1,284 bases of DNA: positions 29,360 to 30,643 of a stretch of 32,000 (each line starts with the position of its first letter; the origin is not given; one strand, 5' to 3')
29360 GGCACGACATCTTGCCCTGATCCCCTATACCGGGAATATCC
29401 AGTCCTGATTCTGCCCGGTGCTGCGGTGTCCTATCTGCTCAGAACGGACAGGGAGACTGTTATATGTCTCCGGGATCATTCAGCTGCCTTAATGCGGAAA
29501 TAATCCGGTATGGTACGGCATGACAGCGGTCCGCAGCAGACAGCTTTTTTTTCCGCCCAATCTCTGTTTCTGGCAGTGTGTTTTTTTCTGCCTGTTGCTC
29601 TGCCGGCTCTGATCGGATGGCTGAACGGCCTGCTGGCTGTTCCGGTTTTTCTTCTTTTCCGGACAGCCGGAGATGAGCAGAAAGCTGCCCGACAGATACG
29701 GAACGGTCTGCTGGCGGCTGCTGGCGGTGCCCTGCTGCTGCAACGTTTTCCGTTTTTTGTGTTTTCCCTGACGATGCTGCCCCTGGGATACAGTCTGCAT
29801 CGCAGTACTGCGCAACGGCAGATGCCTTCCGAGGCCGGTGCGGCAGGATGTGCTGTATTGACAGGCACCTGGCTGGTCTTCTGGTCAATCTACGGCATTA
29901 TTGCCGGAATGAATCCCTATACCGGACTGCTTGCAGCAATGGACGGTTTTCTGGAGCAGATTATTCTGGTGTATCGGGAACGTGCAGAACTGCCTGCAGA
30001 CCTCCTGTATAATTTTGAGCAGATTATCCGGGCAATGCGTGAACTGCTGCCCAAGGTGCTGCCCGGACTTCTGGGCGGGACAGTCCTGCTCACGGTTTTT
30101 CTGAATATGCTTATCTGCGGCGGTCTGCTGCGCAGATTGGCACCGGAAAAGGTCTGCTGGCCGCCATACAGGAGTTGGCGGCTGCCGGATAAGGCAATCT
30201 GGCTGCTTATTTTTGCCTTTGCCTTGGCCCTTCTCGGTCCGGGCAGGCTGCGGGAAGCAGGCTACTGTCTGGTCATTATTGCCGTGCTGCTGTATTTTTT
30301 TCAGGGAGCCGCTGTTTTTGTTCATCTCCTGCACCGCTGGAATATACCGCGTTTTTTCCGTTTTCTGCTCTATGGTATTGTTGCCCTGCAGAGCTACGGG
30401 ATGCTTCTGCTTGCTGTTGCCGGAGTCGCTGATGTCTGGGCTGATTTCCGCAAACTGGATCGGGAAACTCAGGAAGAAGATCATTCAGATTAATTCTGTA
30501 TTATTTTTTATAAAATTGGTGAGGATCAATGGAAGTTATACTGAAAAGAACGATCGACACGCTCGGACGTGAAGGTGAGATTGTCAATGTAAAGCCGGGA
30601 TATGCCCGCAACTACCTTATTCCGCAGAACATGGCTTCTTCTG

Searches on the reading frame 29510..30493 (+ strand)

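Call 7: search_protein_families(library=pfam, proteins=[window:29510-30493:+], max_evalue=0.01)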
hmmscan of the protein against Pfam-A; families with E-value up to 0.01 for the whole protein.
window:29510-30493:+ (327 aa): 1 family
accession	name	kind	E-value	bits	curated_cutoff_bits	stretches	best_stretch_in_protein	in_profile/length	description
PF09991.14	DUF2232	-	4.5e-34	118.4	27.8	1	22-309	4-290/290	Predicted membrane protein (DUF2232)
